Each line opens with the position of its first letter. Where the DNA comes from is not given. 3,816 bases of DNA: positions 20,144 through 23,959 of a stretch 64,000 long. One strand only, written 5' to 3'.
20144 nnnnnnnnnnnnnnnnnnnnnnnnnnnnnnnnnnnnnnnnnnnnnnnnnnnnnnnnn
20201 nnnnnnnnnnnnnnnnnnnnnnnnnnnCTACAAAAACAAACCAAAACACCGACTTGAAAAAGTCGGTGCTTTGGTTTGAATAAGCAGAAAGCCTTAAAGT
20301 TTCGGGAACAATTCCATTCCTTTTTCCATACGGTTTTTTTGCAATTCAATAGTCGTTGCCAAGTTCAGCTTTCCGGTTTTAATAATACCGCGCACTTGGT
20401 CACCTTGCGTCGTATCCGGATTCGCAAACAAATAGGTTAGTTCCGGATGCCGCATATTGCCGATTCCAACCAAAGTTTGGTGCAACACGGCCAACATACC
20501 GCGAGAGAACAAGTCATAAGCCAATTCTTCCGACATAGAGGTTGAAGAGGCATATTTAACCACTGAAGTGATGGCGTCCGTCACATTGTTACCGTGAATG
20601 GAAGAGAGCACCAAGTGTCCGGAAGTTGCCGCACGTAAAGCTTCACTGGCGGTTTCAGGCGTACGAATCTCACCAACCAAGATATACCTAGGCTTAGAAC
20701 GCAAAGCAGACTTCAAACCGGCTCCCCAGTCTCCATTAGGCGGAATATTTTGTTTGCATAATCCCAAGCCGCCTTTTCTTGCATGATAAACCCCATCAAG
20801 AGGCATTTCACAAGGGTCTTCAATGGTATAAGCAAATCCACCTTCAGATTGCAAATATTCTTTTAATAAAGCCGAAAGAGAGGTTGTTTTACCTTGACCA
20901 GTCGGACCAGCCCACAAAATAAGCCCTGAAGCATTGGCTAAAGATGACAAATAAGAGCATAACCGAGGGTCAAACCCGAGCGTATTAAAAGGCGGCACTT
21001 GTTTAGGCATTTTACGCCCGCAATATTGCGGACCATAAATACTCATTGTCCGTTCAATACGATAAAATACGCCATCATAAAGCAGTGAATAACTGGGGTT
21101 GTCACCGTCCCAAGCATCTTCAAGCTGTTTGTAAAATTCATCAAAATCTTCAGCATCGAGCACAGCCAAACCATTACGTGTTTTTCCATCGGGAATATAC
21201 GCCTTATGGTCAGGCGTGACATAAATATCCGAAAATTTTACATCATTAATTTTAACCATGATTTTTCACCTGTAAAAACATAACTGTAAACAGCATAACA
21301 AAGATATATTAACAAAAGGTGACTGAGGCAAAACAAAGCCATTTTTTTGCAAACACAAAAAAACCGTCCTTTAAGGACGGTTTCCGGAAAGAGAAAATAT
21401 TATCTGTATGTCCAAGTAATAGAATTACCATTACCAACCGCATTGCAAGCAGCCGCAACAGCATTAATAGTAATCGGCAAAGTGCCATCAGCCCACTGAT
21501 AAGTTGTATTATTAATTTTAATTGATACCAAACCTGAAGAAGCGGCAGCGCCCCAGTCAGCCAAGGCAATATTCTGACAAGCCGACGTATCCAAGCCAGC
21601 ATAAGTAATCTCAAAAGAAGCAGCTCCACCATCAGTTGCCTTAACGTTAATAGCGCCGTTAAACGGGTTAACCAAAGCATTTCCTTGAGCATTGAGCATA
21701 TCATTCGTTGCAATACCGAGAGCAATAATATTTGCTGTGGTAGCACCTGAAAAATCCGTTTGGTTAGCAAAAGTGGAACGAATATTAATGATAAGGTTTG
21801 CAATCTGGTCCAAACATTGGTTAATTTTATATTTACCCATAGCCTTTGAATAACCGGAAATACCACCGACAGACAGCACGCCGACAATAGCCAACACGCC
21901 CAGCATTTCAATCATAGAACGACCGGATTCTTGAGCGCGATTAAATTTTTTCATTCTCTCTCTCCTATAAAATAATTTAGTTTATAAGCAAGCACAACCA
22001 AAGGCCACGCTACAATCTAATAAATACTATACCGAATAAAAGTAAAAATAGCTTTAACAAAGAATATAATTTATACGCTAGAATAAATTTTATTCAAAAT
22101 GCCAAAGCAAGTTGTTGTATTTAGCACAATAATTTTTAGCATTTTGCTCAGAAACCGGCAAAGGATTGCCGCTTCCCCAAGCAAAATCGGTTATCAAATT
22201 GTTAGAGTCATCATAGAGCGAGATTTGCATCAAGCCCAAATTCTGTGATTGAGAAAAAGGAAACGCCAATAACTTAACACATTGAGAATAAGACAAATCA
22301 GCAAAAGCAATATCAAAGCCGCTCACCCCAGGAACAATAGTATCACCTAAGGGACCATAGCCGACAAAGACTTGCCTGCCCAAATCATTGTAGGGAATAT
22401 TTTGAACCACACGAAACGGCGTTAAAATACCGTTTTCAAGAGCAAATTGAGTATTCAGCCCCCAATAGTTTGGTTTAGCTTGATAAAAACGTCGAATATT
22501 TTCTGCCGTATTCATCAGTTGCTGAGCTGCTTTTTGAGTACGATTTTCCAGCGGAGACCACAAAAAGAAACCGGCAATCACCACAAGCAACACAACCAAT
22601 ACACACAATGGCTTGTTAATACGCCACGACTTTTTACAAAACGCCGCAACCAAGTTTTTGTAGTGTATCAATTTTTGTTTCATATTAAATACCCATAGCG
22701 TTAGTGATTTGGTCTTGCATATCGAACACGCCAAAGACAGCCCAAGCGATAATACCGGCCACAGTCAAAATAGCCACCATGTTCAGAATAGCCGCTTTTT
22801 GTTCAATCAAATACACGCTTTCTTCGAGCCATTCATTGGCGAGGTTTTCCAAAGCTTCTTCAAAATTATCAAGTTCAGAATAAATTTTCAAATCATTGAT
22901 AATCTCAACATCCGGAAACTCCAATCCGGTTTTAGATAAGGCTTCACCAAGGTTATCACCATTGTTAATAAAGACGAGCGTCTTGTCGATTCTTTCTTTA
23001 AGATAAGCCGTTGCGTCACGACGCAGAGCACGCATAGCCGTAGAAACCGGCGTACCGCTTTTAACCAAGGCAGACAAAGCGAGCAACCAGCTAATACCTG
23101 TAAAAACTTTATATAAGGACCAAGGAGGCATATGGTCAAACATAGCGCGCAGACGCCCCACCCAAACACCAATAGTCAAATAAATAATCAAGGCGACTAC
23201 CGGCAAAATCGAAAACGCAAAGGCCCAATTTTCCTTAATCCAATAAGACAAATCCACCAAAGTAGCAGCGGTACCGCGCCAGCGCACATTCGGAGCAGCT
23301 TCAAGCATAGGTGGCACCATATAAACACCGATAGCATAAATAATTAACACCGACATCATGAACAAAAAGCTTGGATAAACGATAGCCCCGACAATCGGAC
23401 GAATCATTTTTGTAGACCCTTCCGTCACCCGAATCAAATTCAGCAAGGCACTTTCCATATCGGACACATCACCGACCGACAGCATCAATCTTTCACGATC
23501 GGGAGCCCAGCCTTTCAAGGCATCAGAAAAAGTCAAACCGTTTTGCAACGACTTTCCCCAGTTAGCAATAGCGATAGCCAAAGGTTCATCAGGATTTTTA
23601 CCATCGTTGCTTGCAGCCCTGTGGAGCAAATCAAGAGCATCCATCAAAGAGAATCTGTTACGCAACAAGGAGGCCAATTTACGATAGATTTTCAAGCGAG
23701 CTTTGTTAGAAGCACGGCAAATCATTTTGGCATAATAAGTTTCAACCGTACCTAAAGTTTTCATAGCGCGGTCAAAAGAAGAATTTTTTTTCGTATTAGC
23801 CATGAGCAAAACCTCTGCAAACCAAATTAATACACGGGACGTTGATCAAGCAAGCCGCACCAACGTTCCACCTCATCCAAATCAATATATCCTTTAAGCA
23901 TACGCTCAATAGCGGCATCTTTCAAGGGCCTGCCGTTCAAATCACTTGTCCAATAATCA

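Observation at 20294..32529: Complete type IVb-class pilus locus with a retraction ATPase, divergent from the T4SS operon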

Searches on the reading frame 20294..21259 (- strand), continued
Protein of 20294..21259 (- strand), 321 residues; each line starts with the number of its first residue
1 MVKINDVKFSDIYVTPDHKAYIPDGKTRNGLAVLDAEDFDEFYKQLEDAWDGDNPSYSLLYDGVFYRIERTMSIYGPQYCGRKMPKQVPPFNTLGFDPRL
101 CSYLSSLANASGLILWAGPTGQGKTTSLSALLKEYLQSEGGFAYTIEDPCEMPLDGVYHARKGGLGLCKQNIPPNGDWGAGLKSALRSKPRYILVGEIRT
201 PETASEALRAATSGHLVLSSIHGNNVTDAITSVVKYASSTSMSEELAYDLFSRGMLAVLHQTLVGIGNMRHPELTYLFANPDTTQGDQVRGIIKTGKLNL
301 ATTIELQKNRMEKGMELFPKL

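Call 33: get_annotated_region(hit=H6, flank=1500)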
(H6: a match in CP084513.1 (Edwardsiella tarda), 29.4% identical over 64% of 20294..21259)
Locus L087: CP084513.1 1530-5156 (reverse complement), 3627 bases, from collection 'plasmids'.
description: Edwardsiella tarda strain LADL88-209 plasmid pET-LADL88-209-1, complete sequence
organism: Edwardsiella tarda (NCBI taxid 636)
taxonomy: Bacteria; Pseudomonadota; Gammaproteobacteria; Enterobacterales; Hafniaceae; Edwardsiella; Edwardsiella tarda
host: -; source: Morone chrysops x Morone saxatilis,Whole organism; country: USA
typing (MOB-suite, as given by PLSDB): mobilizable; relaxase MOBP
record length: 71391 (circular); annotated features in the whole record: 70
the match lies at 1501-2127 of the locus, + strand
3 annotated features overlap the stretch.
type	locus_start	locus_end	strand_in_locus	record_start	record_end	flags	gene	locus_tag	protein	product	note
CDS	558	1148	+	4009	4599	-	pilP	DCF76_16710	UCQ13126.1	type IV pilus biogenesis protein PilP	-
CDS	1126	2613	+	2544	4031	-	tadA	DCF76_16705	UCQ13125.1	Flp pilus assembly complex ATPase component TadA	-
CDS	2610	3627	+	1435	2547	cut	-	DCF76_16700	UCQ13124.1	type II secretion system F family protein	-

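Call 34: get_annotated_region(hit=H12, flank=1500)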
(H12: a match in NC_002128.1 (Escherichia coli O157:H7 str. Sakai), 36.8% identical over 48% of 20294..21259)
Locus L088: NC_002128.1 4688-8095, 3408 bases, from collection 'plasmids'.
description: Escherichia coli O157:H7 str. Sakai plasmid pO157, complete sequence
organism: Escherichia coli O157:H7 str. Sakai (NCBI taxid 386585)
taxonomy: Bacteria; Pseudomonadota; Gammaproteobacteria; Enterobacterales; Enterobacteriaceae; Escherichia; Escherichia coli; Escherichia coli O157:H7 str. Sakai
host: -; source: -; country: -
typing (MOB-suite, as given by PLSDB): non-mobilizable; replicon IncFIA,IncFIB
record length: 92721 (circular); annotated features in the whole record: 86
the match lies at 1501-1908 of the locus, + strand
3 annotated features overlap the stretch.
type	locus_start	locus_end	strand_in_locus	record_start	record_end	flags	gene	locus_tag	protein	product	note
CDS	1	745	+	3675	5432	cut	etpD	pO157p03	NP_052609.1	EtpD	-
CDS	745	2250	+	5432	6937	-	etpE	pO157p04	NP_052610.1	EtpE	-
CDS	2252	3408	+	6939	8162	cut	etpF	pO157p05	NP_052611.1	EtpF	-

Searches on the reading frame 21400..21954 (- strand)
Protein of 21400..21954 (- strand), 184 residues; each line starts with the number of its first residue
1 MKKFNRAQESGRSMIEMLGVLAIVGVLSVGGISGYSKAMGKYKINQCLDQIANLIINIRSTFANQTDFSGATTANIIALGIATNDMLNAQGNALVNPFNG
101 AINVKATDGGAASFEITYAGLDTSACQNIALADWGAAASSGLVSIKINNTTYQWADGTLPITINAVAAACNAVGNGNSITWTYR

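Call 4: search_protein_families(library=pfam, proteins=[window:21400-21954:-], max_evalue=0.01)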
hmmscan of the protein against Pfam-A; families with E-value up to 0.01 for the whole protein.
window:21400-21954:- (184 aa): 2 families
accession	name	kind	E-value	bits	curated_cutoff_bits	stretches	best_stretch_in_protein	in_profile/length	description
PF05307.16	Bundlin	-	7.1e-14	52.7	22.3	1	42-183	7-150/151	Bundlin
PF08805.16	PilS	-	4.1e-13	50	22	1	44-182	4-136/138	PilS N terminal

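Call 9: search_protein_families(library=ncbifam, proteins=[window:21400-21954:-], max_evalue=0.01)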
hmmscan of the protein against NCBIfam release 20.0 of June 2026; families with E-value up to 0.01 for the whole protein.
window:21400-21954:- (184 aa): 1 family
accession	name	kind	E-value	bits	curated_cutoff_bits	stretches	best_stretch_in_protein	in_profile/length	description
NF007800.0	PRK10506.1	equivalog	0.00078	19.3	158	1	6-61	5-60/163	prepilin peptidase-dependent protein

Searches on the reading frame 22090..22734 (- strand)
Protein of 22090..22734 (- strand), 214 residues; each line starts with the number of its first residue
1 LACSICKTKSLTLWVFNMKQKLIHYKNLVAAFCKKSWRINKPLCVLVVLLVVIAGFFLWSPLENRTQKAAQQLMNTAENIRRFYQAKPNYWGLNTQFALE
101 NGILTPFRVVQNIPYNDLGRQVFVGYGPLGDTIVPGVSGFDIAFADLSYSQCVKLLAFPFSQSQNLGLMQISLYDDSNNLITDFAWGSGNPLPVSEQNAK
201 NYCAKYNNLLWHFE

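Call 4: search_protein_families(library=pfam, proteins=[window:22090-22734:-], max_evalue=0.01)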
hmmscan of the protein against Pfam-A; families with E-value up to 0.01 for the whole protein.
window:22090-22734:- (214 aa): 1 family
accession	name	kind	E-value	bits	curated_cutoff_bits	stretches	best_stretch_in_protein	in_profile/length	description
PF05307.16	Bundlin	-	0.00065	20.4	22.3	1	64-173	7-109/151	Bundlin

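Call 9: search_protein_families(library=ncbifam, proteins=[window:22090-22734:-], max_evalue=0.01)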
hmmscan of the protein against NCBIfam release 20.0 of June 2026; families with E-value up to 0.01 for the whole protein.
window:22090-22734:- (214 aa): 0 families

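Call 49: find_homologous_proteins(query=window:22093-22683:-)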
Query seq(197 aa) (197 aa): 4 proteins with E <= 0.001 among 234 candidates.
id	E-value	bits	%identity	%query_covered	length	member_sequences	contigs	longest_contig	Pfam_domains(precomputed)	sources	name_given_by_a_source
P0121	6.6e-127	439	97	100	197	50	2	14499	-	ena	-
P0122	1.5e-85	304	66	100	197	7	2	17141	-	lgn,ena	-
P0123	6.9e-77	276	61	100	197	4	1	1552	-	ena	-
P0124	7.7e-73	263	65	87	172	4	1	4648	-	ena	-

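Call 64: predict_structure(alignment_id=A3)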
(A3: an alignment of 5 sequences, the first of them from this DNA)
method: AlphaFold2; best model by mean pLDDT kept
length: 197 residues; sequences in the alignment: 5
mean_pLDDT: 57.6   pTM: 0.49
mean pLDDT of the five models: 57.6, 53.6, 50.4, 50.2, 49.4
residues with pLDDT >= 90: 0; 70-90: 44; 50-70: 88; < 50: 65
segments of 3 or more residues with pLDDT < 50: 1-5, 41-49, 70-105, 107-121
pLDDT, mean of each block of 10 residues (from residue 1): 51 62 63 62 45 57 53 38 42 41 44 35 64 76 61 76 70 64 83 72
secondary structure, 60 per line:
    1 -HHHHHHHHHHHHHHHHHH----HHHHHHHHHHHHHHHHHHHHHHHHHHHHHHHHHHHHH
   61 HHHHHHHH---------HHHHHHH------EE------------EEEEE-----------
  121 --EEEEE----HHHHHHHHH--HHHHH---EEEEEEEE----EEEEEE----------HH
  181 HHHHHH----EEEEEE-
elements in order: H2-19 H24-68 H78-84 E105-109 E123-127 H132-140 H143-147 E151-158 E163-168 H179-186 E191-196

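Call 75: search_protein_representatives(alignment_id=A3)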
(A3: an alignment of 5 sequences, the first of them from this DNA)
Query: 5 sequences, 197 profile positions. Proteins with E-value up to 0.001 (for the whole library): 127; up to 1e-10: 97; up to 1e-30: 17. The best 127 are listed.
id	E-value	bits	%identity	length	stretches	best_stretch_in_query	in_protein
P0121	1.1e-117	407.4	-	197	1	1-197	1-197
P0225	7.7e-43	163.1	-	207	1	26-197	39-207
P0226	1.8e-38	148.8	-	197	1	15-197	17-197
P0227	8.0e-38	146.7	-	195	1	59-197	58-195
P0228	7.5e-35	137.0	-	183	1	24-196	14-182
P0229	6.2e-34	134.0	-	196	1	10-197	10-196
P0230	7.0e-34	133.8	-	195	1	8-197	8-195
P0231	1.8e-33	132.5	-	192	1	9-197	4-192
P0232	1.8e-32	129.2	-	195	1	17-197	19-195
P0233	2.6e-32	128.7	-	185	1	12-197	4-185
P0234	4.9e-32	127.8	-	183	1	27-197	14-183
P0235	5.1e-32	127.8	-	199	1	5-197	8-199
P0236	2.0e-31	125.8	-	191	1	4-196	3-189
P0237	2.5e-31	125.5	-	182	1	27-197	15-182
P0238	4.3e-31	124.7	-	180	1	25-197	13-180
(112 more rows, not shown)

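Call 87: fold_search(model_id=the predicted structure, library=pdb)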
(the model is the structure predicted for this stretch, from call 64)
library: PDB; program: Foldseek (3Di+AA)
matches with E <= 10: 234; with E <= 0.001: 0
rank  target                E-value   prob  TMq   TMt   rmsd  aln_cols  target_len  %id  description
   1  9iuf_A                3.0e-03  1.00  0.43  0.42  10.2       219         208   12  Cryo-EM structure of the type IVb pilus from enterotoxigenic Escherichia coli (released 2025-05-28)
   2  3hrv_A                5.9e-03  0.98  0.38  0.42   8.5       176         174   14  Crystal structure of TcpA, a Type IV pilin from Vibrio cholerae El Tor biotype (released 2010-06-16)
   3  1q5f_MODEL_1_A        6.7e-03  0.99  0.31  0.38   4.4       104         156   22  NMR Structure of Type IVb pilin (PilS) from Salmonella typhi (released 2004-07-27)
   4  3fhu_A                9.2e-03  0.97  0.38  0.48   8.8       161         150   15  Crystal structure of type IV b pilin from Salmonella typhi (released 2009-10-20)
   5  3hrv_B                9.2e-03  0.96  0.38  0.42   8.5       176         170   16  Crystal structure of TcpA, a Type IV pilin from Vibrio cholerae El Tor biotype (released 2010-06-16)
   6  8uhf_H                2.1e-02  0.92  0.42  0.44   9.3       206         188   12  Cryo-EM of Vibrio cholerae toxin co-regulated pilus - asymmetric reconstruction (released 2023-12-06)
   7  8uhf_F                2.2e-02  0.85  0.38  0.39   8.9       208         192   15  Cryo-EM of Vibrio cholerae toxin co-regulated pilus - asymmetric reconstruction (released 2023-12-06)
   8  8uhf_A                3.2e-02  0.95  0.48  0.49   8.2       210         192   12  Cryo-EM of Vibrio cholerae toxin co-regulated pilus - asymmetric reconstruction (released 2023-12-06)
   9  8uhf_I                4.7e-02  0.82  0.39  0.40   8.8       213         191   14  Cryo-EM of Vibrio cholerae toxin co-regulated pilus - asymmetric reconstruction (released 2023-12-06)
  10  4u7c_B                1.2e-01  0.21  0.19  0.11   7.9       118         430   12  Structure of DNA polymerase kappa in complex with benzopyrene adducted DNA (released 2016-01-27)
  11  6cst_A                1.5e-01  0.25  0.20  0.11   7.6       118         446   11  Structure of human DNA polymerase kappa with DNA (released 2019-01-30)
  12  4u7c_A                1.9e-01  0.18  0.19  0.11   7.8       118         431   12  Structure of DNA polymerase kappa in complex with benzopyrene adducted DNA (released 2016-01-27)
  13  6cst_B                2.1e-01  0.18  0.19  0.11   7.8       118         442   12  Structure of human DNA polymerase kappa with DNA (released 2019-01-30)
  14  7dkk_A                2.4e-01  0.16  0.20  0.33   6.3        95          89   13  De novo design protein XM2H (released 2021-12-08)
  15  6brx_B                3.8e-01  0.16  0.20  0.12   7.7       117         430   10  Crystal Structure of Human DNA polymerase kappa in complex with DNA containing the major cisplatin lesion (released 2018-08-22)
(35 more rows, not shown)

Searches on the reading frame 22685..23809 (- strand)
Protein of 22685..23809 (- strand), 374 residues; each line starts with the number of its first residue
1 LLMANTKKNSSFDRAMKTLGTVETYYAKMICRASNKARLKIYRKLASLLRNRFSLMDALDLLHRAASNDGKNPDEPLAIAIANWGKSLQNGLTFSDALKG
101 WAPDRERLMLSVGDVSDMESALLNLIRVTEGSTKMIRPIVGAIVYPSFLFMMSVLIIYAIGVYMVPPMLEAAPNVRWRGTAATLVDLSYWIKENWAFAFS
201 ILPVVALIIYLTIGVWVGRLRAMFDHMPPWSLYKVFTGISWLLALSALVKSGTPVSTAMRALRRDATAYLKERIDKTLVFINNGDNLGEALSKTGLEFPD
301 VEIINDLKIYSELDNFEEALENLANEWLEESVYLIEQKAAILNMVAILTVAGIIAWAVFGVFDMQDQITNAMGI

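Call 4: search_protein_families(library=pfam, proteins=[window:22685-23809:-], max_evalue=0.01)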
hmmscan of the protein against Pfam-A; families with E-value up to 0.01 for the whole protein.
window:22685-23809:- (374 aa): 1 family
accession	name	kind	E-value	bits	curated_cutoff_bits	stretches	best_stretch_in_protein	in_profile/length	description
PF00482.28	T2SSF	-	1.2e-25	90.3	25.2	2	241-362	1-123/125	Type II secretion system (T2SS), protein F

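Call 9: search_protein_families(library=ncbifam, proteins=[window:22685-23809:-], max_evalue=0.01)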
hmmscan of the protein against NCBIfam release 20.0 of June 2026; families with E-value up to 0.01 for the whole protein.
window:22685-23809:- (374 aa): 6 families
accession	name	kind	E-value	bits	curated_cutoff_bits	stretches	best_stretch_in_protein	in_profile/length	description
TIGR02120.1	GspF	equivalog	1.5e-14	54.1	424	1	31-361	58-390/401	type II secretion system inner membrane protein GspF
NF007861.0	PRK10573.1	equivalog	3.2e-13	49.5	401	1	34-360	57-386/401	protein transport protein HofC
NF041012.2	T4P_ComGB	equivalog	5.9e-13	48.9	240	1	39-294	4-258/332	competence type IV pilus assembly protein ComGB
NF052606.1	T4PiliAsmPilCMyx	equivalog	2.7e-08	33.1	700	1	38-358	82-404/419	type IV pilus assembly protein PilC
NF052607.1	T4PiliAsmPilCThrm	equivalog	1.2e-06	27.9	700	1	42-369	72-401/406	type IV pilus assembly protein PilC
NF047826.1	T3SSXpsF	equivalog_domain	0.00051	18.9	650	1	118-373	146-405/405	type II secretion system protein XpsF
